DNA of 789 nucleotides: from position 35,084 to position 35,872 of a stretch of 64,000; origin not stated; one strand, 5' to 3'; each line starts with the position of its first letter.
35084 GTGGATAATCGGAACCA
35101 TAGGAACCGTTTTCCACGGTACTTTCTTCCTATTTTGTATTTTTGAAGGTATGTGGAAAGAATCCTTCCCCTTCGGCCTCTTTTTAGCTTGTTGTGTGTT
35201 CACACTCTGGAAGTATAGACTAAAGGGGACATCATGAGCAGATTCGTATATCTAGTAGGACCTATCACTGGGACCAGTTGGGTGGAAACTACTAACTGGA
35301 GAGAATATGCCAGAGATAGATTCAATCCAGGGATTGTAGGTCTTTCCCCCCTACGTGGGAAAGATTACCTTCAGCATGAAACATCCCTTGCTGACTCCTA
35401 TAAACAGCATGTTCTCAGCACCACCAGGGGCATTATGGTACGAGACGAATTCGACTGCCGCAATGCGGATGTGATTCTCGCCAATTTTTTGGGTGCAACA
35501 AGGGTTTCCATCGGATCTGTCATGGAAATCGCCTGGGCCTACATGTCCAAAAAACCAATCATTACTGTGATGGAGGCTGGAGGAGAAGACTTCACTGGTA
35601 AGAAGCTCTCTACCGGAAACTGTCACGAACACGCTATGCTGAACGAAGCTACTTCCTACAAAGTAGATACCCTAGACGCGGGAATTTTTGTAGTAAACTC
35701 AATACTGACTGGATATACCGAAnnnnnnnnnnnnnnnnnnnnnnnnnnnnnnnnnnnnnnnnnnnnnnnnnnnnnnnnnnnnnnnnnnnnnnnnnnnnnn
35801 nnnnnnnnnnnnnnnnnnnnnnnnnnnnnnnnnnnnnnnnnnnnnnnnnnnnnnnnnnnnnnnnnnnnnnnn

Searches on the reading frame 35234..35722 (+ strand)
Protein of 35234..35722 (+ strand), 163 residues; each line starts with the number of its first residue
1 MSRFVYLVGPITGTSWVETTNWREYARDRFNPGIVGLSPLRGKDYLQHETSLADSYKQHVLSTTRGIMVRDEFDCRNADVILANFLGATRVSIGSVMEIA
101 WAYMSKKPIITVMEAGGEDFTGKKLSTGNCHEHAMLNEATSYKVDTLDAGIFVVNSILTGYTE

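Call 75: search_protein_families(library=pfam, proteins=[window:35234-35722:+], max_evalue=0.001)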
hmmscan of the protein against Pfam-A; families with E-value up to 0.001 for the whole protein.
window:35234-35722:+ (163 aa): 3 families
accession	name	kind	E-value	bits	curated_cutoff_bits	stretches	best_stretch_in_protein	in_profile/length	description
PF05014.21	Nuc_deoxyrib_tr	-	1.8e-05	25.3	28.8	1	5-118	1-102/117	Nucleoside 2-deoxyribosyltransferase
PF15891.11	Nuc_deoxyri_tr2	-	0.00012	22.8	30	1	5-114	4-103/105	Nucleoside 2-deoxyribosyltransferase like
PF18306.6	LDcluster4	-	0.00014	21.9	26.3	1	35-131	59-142/151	SLOG cluster4 family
